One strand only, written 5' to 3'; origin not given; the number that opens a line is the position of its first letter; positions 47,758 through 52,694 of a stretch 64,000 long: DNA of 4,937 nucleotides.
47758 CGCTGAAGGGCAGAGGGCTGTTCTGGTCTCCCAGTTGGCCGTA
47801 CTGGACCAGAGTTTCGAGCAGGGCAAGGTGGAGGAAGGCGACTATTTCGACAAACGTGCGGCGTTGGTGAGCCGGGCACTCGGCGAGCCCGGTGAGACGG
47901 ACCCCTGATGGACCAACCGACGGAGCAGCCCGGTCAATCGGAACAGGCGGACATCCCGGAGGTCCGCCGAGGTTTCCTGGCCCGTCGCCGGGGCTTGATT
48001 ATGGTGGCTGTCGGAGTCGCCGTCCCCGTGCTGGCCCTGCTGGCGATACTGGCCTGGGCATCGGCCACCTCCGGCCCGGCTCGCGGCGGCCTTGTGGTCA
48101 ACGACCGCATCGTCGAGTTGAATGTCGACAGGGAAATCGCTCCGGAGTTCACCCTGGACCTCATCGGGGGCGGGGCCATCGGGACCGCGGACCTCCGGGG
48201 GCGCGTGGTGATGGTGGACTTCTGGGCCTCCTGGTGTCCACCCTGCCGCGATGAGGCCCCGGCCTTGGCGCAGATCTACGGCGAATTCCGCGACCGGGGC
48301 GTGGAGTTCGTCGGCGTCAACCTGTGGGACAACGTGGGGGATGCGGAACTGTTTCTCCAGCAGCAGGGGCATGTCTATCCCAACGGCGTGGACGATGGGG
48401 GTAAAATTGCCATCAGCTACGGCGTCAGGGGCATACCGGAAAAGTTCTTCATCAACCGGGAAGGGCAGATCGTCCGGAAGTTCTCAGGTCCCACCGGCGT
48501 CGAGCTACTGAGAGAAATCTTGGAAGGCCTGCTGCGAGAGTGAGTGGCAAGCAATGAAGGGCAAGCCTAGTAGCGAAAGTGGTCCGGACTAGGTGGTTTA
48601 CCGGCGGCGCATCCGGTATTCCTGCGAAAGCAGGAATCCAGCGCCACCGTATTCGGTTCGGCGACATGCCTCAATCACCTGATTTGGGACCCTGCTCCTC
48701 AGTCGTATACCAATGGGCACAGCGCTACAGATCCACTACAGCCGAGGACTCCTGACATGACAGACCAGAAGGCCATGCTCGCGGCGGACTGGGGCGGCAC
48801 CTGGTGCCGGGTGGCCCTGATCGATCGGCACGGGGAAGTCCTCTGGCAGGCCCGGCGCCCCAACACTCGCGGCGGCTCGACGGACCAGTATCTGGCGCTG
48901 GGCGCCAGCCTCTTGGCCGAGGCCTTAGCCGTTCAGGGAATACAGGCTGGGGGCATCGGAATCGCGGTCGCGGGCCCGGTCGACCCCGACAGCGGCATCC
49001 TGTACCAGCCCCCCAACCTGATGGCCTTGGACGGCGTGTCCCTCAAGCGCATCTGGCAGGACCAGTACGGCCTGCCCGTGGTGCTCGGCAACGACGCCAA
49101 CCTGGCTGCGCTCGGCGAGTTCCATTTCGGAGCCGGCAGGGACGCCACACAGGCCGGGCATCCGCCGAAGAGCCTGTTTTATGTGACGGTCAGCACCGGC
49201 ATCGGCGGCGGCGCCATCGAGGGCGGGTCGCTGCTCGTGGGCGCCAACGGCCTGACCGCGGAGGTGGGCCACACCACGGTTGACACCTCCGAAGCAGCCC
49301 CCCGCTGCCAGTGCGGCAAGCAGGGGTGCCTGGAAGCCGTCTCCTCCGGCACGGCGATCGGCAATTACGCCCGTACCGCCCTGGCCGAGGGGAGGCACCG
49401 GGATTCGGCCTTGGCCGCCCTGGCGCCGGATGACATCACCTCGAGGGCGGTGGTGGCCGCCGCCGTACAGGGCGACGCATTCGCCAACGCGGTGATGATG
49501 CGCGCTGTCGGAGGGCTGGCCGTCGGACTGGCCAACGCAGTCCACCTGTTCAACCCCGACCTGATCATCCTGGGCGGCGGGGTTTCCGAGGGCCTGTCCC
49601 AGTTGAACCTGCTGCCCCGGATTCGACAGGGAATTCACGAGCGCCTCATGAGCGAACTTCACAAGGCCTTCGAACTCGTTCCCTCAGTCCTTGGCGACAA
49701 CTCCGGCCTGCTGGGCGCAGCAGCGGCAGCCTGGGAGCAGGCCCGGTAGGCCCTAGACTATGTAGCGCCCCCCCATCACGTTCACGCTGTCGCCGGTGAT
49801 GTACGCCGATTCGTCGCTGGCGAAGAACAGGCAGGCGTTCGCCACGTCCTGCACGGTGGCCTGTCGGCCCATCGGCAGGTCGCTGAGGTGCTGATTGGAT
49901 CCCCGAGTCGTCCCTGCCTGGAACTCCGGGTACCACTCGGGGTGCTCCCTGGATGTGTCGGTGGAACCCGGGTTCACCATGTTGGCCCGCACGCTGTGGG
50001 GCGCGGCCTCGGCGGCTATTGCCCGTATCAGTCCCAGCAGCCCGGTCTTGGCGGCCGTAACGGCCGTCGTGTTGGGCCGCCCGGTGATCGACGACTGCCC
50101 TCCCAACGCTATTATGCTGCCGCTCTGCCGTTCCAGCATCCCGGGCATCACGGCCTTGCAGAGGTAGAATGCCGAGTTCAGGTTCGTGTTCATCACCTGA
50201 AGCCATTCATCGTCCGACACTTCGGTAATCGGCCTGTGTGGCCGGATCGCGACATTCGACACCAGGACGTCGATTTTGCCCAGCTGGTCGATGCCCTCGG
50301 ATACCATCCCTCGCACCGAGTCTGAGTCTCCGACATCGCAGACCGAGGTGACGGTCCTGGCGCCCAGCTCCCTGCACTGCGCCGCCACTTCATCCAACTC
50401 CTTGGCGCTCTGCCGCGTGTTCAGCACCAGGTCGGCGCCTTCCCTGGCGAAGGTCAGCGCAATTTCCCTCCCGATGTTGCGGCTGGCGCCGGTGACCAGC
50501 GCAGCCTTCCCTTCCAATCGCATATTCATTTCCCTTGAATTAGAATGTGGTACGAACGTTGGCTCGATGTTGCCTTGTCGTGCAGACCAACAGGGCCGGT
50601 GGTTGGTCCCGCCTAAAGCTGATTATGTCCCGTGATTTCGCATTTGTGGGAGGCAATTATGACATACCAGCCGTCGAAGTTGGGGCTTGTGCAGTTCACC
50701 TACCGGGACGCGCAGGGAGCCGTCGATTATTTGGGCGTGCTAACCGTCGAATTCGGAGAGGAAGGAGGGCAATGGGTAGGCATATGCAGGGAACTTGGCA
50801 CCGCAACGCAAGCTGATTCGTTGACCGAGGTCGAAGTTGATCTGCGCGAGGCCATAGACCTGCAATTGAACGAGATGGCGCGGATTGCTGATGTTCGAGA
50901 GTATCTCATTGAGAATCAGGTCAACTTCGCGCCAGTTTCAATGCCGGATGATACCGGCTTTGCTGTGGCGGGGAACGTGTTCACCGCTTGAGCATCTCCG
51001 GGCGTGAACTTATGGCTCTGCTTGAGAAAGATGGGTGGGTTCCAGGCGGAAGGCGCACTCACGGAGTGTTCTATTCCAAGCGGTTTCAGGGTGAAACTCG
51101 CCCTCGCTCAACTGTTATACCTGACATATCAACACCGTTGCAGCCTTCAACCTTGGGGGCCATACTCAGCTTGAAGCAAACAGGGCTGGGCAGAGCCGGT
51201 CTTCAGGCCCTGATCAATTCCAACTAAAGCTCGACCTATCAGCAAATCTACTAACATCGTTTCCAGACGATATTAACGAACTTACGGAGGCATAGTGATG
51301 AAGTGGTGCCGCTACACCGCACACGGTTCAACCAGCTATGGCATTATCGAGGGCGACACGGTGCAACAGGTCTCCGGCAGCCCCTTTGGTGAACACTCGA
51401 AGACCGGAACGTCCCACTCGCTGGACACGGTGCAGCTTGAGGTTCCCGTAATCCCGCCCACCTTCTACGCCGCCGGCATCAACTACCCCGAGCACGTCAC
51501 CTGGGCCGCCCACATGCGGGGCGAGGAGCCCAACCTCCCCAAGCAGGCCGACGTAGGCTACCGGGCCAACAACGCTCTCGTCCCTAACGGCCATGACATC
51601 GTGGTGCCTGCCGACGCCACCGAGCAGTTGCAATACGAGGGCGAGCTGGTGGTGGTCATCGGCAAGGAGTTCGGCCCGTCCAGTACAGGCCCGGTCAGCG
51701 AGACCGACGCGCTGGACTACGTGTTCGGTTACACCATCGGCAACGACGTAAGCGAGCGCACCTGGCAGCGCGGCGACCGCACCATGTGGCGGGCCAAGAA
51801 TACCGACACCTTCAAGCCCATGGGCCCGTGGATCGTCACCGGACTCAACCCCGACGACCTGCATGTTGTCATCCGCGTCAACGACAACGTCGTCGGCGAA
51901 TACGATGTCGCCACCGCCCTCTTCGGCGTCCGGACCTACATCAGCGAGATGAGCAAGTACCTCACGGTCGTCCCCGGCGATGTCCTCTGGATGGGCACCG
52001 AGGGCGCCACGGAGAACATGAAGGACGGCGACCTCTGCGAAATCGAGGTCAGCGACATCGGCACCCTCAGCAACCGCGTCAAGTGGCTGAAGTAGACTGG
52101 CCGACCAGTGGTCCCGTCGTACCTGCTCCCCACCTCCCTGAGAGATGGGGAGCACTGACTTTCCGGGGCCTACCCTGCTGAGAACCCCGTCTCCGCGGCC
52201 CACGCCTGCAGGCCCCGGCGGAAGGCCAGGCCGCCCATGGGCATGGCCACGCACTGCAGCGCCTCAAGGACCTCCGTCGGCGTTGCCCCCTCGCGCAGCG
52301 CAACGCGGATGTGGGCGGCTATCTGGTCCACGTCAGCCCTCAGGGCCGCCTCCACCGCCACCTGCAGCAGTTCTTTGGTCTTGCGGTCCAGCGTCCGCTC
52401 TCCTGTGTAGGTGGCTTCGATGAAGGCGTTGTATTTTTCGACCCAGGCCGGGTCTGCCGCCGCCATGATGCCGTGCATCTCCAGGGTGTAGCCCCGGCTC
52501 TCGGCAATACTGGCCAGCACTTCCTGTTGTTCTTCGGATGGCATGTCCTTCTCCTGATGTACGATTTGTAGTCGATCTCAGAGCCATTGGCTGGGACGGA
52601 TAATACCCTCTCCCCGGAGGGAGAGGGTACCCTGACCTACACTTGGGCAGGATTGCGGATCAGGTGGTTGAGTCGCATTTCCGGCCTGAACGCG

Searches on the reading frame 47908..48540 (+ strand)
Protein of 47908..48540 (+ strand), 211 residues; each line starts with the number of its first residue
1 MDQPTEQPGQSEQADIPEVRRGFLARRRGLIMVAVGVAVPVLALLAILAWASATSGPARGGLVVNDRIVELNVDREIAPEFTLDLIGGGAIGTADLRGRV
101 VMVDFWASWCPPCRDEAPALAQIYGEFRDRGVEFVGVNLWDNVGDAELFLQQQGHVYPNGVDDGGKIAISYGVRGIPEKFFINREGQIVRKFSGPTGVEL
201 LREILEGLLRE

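Call 57: search_protein_families(library=pfam, proteins=[window:47908-48540:+], max_evalue=0.00001)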
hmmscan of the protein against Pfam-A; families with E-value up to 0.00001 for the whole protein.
window:47908-48540:+ (211 aa): 5 families
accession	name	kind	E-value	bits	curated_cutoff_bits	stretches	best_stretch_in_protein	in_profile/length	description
PF00578.27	AhpC-TSA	-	2.6e-23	82.8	26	1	77-189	4-122/124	AhpC/TSA family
PF08534.16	Redoxin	-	3.5e-19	69.5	26.6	1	78-197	6-137/148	Redoxin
PF00085.26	Thioredoxin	-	5.9e-11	42.7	23.5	1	99-141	19-60/103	Thioredoxin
PF13905.12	Thioredoxin_8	-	1.2e-10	42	27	1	98-188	1-94/94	Thioredoxin-like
PF13098.12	Thioredoxin_2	-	7.9e-06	26.6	27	1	97-194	4-93/104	Thioredoxin-like domain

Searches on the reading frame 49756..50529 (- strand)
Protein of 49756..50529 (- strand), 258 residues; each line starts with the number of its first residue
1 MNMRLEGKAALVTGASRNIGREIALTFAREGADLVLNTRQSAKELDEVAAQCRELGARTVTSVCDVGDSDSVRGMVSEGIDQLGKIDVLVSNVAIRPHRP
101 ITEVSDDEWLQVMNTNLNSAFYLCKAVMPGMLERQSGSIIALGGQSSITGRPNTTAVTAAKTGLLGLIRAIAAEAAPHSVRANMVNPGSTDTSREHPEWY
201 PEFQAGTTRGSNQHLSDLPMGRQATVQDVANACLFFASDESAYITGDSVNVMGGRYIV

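Call 57: search_protein_families(library=pfam, proteins=[window:49756-50529:-], max_evalue=0.00001)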
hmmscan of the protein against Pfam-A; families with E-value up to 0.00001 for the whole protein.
window:49756-50529:- (258 aa): 4 families
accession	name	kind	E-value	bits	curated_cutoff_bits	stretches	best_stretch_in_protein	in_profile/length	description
PF13561.12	adh_short_C2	-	1.5e-55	188.8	27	1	14-254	1-234/236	Enoyl-(Acyl carrier protein) reductase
PF00106.31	adh_short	-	9.5e-49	166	26.6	1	8-195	1-187/195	short chain dehydrogenase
PF08659.16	KR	-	1.5e-11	45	22.6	1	11-177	4-169/180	KR domain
PF23441.1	SDR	-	1.1e-08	35.2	27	1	59-257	62-257/258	SDR-like rossmann domain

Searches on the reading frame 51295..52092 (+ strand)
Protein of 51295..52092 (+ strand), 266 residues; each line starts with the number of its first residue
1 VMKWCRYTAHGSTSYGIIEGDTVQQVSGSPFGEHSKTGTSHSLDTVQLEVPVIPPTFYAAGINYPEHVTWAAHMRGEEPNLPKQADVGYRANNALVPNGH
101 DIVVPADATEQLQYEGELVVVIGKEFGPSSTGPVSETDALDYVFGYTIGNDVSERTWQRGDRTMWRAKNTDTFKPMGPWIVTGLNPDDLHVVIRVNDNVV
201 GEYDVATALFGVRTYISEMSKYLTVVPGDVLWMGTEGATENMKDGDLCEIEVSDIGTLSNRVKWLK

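Call 57: search_protein_families(library=pfam, proteins=[window:51295-52092:+], max_evalue=0.00001)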
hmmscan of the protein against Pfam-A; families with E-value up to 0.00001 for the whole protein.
window:51295-52092:+ (266 aa): 2 families
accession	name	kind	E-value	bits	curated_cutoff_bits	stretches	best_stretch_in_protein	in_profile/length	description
PF01557.24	FAA_hydrolase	-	2.2e-52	178.3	23.9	1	57-262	2-213/214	Fumarylacetoacetate (FAA) hydrolase C-terminal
PF10370.14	Rv2993c-like_N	-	1.5e-13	51.9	21.3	1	2-51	1-50/50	Rv2993c-like, N-terminal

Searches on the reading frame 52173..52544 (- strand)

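Call 57: search_protein_families(library=pfam, proteins=[window:52173-52544:-], max_evalue=0.00001)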
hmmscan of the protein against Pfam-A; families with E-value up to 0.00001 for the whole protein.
window:52173-52544:- (124 aa): 1 family
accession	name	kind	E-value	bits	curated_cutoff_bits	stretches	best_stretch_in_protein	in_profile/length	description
PF02627.25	CMD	-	1e-12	48.3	23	1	32-116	1-83/84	Carboxymuconolactone decarboxylase family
